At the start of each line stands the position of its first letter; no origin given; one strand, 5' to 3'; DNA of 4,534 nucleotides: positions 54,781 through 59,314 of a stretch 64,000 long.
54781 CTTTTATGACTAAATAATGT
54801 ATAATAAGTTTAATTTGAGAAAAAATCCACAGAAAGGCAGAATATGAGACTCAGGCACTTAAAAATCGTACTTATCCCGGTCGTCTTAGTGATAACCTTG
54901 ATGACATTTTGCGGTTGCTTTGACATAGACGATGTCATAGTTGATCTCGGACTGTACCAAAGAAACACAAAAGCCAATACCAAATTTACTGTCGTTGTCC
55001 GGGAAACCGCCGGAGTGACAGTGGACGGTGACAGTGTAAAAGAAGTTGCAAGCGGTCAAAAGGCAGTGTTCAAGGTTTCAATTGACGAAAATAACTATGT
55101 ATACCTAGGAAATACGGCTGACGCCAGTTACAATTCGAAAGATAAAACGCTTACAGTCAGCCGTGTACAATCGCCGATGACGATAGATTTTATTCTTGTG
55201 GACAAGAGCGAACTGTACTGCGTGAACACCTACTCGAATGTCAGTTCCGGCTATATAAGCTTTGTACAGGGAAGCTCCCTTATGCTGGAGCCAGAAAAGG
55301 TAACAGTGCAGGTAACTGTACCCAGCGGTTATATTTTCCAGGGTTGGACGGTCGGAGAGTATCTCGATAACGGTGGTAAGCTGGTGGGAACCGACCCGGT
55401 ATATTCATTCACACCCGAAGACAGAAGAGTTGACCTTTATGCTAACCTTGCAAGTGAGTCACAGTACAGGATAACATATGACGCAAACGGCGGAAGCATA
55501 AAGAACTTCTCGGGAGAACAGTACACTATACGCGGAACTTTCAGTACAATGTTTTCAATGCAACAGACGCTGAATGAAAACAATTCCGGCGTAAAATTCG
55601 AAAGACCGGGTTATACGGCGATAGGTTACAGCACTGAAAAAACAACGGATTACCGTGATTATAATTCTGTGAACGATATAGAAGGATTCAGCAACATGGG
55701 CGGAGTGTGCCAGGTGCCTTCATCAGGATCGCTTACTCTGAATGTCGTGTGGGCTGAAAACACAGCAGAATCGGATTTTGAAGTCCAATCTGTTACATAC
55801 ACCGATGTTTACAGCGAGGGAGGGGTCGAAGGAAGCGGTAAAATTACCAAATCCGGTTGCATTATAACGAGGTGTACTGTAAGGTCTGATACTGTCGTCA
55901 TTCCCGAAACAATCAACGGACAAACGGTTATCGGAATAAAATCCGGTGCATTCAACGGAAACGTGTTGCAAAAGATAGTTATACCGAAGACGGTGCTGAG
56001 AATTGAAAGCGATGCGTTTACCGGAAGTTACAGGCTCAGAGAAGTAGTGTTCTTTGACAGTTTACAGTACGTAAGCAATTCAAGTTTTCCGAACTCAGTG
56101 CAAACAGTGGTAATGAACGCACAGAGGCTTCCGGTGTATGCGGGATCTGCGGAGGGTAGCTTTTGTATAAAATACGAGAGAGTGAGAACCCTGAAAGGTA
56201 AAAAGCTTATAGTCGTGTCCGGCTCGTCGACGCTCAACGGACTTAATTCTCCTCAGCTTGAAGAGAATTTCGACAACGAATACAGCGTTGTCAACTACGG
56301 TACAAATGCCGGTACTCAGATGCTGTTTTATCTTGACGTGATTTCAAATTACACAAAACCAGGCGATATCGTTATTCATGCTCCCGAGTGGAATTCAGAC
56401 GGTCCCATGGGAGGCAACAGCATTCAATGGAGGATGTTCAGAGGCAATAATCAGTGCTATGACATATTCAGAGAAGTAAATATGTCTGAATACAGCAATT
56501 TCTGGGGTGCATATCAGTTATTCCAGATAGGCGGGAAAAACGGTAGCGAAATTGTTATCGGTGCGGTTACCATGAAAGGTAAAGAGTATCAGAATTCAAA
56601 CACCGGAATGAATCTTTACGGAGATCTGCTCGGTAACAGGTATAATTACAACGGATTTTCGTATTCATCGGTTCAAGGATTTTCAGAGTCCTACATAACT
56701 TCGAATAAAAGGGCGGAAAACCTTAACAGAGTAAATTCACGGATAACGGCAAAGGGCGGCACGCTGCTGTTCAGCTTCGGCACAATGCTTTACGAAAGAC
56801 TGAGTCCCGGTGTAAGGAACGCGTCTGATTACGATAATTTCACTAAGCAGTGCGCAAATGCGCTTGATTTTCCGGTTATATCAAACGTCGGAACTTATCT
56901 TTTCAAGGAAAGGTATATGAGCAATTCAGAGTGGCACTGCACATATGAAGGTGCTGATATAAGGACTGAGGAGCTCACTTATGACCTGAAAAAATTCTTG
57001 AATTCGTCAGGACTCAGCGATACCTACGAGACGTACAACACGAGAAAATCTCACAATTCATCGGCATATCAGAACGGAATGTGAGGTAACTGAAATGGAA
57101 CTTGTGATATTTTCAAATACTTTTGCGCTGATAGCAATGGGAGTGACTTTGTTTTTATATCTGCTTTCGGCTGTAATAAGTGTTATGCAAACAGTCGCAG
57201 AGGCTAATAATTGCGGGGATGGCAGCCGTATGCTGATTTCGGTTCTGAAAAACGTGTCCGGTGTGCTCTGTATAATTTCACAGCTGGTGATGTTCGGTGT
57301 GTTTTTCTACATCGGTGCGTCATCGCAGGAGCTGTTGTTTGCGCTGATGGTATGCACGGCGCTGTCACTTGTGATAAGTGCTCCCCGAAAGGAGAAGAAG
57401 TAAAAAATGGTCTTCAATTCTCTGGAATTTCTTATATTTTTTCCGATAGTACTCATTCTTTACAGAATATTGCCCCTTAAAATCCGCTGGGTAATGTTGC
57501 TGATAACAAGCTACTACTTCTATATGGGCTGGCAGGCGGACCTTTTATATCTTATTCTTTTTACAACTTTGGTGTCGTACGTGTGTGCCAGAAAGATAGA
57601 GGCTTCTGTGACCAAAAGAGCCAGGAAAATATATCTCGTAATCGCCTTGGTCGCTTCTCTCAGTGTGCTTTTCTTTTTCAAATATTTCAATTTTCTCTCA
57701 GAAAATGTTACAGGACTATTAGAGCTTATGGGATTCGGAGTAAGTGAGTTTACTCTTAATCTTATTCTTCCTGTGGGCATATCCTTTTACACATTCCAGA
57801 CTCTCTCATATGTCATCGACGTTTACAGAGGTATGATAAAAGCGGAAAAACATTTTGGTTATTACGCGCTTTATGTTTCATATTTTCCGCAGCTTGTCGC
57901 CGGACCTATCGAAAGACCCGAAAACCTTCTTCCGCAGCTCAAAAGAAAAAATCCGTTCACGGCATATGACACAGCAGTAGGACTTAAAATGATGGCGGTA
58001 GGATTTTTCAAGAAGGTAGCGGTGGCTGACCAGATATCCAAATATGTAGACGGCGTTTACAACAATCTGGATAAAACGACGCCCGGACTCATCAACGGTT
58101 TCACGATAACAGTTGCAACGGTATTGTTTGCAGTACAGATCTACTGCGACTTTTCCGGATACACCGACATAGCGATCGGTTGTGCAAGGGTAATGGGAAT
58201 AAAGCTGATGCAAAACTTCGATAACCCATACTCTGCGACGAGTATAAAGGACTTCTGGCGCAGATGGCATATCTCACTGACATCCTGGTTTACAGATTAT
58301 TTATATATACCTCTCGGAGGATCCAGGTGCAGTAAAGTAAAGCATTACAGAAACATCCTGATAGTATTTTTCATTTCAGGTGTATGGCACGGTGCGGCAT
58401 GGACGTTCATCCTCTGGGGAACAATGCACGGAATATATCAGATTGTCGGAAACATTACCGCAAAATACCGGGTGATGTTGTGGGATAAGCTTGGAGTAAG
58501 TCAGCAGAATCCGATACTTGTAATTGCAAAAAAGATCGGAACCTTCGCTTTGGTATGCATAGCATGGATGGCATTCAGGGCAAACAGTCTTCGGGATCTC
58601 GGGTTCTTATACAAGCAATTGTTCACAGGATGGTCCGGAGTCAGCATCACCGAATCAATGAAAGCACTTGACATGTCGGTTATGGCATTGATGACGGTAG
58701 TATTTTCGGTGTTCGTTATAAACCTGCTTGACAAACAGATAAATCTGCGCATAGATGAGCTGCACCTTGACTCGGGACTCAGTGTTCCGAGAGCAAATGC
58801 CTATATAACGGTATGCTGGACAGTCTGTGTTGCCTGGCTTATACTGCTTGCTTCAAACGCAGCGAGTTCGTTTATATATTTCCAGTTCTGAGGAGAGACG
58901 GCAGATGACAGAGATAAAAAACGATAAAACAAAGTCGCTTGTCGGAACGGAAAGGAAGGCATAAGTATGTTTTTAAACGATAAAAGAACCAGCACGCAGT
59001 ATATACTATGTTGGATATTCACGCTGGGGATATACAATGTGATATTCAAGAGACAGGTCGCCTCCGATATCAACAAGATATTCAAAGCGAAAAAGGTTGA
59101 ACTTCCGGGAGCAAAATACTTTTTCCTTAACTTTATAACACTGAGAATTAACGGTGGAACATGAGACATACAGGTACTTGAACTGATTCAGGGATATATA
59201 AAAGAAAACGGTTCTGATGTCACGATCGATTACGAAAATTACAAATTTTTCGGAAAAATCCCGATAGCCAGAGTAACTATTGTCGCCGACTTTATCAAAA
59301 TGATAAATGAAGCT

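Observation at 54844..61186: MBOAT-centred O-acylation module with two LRR-fused DltD/AlgX-like paralogues in swapped domain order and no DltA/DltC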

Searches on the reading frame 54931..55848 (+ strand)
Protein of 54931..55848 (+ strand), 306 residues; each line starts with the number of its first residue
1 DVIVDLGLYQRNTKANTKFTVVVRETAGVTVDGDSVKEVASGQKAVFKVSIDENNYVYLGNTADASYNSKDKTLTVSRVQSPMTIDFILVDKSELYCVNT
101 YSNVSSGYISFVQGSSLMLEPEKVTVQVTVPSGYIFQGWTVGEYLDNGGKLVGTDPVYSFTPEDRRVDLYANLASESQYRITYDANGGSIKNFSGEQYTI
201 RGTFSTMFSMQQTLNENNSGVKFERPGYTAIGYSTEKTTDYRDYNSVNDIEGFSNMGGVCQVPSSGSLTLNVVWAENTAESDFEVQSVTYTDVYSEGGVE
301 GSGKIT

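Call 71: predict_structure(alignment_id=A5)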
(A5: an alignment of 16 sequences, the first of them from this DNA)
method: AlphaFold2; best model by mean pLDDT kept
length: 306 residues; sequences in the alignment: 16
mean_pLDDT: 85.3   pTM: 0.50
mean pLDDT of the five models: 85.3, 83.0, 82.8, 82.7, 81.7
residues with pLDDT >= 90: 147; 70-90: 130; 50-70: 15; < 50: 14
segments of 3 or more residues with pLDDT < 50: 1-14
pLDDT, mean of each block of 10 residues (from residue 1): 40 66 93 93 94 91 93 94 94 91 91 92 95 88 86 93 93 84 91 85 73 85 90 84 74 89 83 87 82 73 75
secondary structure, 60 per line:
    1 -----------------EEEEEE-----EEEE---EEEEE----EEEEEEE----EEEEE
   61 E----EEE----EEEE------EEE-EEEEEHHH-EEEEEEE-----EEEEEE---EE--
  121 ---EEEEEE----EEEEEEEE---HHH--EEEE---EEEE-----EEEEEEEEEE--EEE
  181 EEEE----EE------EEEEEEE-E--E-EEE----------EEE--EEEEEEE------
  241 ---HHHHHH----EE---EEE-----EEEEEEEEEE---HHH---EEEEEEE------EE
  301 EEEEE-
elements in order: E18-23 E29-32 E36-40 E45-51 E56-61 E66-68 E73-76 E83-85 E87-91 E96-102 E108-113 E124-129 E134-141 E150-153 E157-160 E166-175 E178-184 E197-203 E210-212 E223-225 E228-234 H244-249 E259-261 E267-276 E286-292 E299-305

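Call 73: fold_search(model_id=the predicted structure, library=pdb)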
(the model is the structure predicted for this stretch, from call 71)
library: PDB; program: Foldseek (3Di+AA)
matches with E <= 10: 629; with E <= 0.001: 4
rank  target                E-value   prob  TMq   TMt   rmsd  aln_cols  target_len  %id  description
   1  6vjb                  8.7e-05  0.96  0.18  0.05  17.2       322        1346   11  Crystal structure of a catalytically inactive CXC Chemokine-degrading protease SpyCEP from Streptococcus pyogenes (released 2020-04-15)
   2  5xyr                  1.4e-04  0.77  0.15  0.05  17.3       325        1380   14  Crystal structure of a serine protease from Streptococcus species (released 2018-08-08)
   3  7edd                  1.7e-04  0.85  0.16  0.05  17.3       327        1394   12  Crystal structure of a serine protease from Streptococcus pyogenes (released 2021-05-12)
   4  5xya                  2.7e-04  0.85  0.17  0.05  17.6       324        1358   13  Crystal structure of a serine protease from Streptococcus species (released 2018-08-08)
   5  10ps                  1.9e-03  0.84  0.20  0.12  18.6       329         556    9  Crystal structure of SdrD A2-A3-B1-B2 domains from Staphylococcus aureus JH1 (released 2026-02-11)
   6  6m48_A                2.4e-03  0.44  0.17  0.08  18.0       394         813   11  Crystal structure of pilus adhesin, SpaC from Lactobacillus rhamnosus GG - P21212 form (released 2020-07-29)
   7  4m02                  9.7e-03  0.41  0.13  0.19  15.7       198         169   10  Middle fragment(residues 494-663) of the binding region of SraP (released 2014-06-18)
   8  8cmt_C                1.0e-02  0.35  0.17  0.17  21.1       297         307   10  Structure of the plasma coagulation Factor XIII A2B2 heterotetrameric complex. (released 2024-09-11)
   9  1bml_C                1.4e-02  0.16  0.14  0.13  23.1       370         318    9  COMPLEX OF THE CATALYTIC DOMAIN OF HUMAN PLASMIN AND STREPTOKINASE (released 1999-08-02)
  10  2xrb                  3.4e-02  0.41  0.19  0.21  12.8       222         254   11  Structure of the N-terminal four domains of the complement regulator Rat Crry (released 2011-06-22)
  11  7bvx                  3.8e-02  0.21  0.15  0.17  17.4       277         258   12  Crystal structure of C-terminal fragment of pilus adhesin SpaC from Lactobacillus rhamnosus GG-Iodide soaked (released 2020-07-29)
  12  4j1y_B                4.4e-02  0.16  0.16  0.14  17.9       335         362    8  The X-ray crystal structure of human complement protease C1s zymogen (released 2013-04-24)
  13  3gld_C                4.4e-02  0.06  0.09  0.10  27.4       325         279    8  Crystal Structure of the Major Pilin from Streptococcus pyogenes E117A mutant (released 2009-06-02)
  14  6m7c                  4.7e-02  0.21  0.15  0.17  18.4       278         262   12  Crystal structure of C-terminal fragment of pilus adhesin SpaC from Lactobacillus rhamnosus GG (released 2020-07-29)
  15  3ojv_C                4.7e-02  0.05  0.07  0.09  19.3       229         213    8  Crystal Structure of FGF1 complexed with the ectodomain of FGFR1c exhibiting an ordered ligand specificity-determining (released 2011-12-28)
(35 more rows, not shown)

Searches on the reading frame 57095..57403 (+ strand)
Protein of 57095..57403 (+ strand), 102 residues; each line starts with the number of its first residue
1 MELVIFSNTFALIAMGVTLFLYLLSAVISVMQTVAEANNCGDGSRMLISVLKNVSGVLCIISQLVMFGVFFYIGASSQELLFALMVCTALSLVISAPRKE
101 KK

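Call 3: search_protein_families(library=pfam, proteins=[window:57095-57403:+], max_evalue=0.1)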
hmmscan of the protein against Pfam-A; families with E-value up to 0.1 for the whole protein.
window:57095-57403:+ (102 aa): 0 families

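Call 4: search_protein_families(library=ncbifam, proteins=[window:57095-57403:+], max_evalue=0.1)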
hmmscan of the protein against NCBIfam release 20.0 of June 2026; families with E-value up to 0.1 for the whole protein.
window:57095-57403:+ (102 aa): 0 families

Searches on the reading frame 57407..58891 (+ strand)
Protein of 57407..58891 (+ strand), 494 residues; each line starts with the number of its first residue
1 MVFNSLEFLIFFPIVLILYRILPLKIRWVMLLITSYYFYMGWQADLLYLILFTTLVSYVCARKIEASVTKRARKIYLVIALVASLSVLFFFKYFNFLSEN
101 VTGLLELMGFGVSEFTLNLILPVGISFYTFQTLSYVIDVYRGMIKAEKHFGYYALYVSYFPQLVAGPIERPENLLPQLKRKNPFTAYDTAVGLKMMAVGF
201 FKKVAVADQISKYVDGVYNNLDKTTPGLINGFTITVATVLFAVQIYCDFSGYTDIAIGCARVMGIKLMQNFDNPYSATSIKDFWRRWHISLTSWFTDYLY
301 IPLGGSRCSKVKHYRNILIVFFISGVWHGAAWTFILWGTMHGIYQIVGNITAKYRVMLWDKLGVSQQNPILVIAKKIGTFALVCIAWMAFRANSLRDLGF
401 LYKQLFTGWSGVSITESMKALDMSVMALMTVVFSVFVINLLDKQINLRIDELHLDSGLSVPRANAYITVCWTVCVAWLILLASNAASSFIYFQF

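Call 3: search_protein_families(library=pfam, proteins=[window:57407-58891:+], max_evalue=0.1)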
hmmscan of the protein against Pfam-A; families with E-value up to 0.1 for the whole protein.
window:57407-58891:+ (494 aa): 2 families
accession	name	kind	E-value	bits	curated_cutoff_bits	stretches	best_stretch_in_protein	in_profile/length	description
PF03062.24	MBOAT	-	5.6e-31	108.5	27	1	151-351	82-297/337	MBOAT, membrane-bound O-acyltransferase family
PF13813.11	MBOAT_2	-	9.8e-09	35.8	25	1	270-331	4-67/85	Membrane bound O-acyl transferase family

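Call 4: search_protein_families(library=ncbifam, proteins=[window:57407-58891:+], max_evalue=0.1)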
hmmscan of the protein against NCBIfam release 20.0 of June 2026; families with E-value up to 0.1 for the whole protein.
window:57407-58891:+ (494 aa): 2 families
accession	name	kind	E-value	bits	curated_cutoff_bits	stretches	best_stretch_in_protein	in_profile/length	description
TIGR04091.1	LTA_dltB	equivalog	3.5e-45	154.9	375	1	8-390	13-376/380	D-alanyl-lipoteichoic acid biosynthesis protein DltB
NF006347.0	PRK08574.1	equivalog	0.053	12.2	477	1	182-247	234-299/385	cystathionine gamma-synthase family protein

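Call 58: search_solved_structures(query=window:57407-58891:+, max_evalue=0.001, show_alignments=1)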
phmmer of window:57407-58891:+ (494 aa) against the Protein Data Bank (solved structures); distinct sequences matched with E-value up to 0.001: 2.
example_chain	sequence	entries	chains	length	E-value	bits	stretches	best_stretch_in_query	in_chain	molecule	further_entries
6bug_C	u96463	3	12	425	4.6e-26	95.2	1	116-379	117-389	D-alanyl transfer protein DltB | Integral membrane protein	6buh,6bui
8jem_A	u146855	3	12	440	6.4e-26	94.7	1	116-360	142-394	Teichoic acid D-alanyltransferase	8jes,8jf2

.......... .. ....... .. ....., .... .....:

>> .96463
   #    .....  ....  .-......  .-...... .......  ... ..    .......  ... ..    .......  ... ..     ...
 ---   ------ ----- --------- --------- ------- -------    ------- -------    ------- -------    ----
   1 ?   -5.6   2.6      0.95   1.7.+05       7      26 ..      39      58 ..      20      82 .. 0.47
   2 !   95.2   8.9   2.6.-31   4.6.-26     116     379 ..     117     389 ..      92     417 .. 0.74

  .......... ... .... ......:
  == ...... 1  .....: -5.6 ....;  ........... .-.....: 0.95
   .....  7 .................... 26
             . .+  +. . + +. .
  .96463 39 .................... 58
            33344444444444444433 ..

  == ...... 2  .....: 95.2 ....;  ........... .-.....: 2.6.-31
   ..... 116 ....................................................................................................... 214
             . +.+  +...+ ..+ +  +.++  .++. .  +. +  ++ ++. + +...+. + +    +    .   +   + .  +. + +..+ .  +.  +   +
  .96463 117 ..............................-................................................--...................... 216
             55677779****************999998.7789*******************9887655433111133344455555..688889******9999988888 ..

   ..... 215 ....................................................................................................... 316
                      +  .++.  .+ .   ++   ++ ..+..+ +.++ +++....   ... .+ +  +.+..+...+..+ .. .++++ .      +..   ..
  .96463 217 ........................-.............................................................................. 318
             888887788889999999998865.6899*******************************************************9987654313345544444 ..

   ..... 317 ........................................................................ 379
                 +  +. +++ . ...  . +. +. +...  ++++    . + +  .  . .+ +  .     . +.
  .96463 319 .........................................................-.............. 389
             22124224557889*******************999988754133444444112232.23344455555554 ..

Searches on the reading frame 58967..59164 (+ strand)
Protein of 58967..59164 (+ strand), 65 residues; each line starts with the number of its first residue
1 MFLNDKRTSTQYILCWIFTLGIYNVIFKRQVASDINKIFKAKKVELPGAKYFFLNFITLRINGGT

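Call 3: search_protein_families(library=pfam, proteins=[window:58967-59164:+], max_evalue=0.1)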
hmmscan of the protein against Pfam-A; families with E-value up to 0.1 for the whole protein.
window:58967-59164:+ (65 aa): 1 family
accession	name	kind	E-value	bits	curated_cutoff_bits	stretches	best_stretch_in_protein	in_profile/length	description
PF14018.11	DUF4234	-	6.2e-06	26.7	25.3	1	11-61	5-55/70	Domain of unknown function (DUF4234)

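Call 4: search_protein_families(library=ncbifam, proteins=[window:58967-59164:+], max_evalue=0.1)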
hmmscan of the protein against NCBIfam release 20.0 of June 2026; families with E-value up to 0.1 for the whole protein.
window:58967-59164:+ (65 aa): 0 families
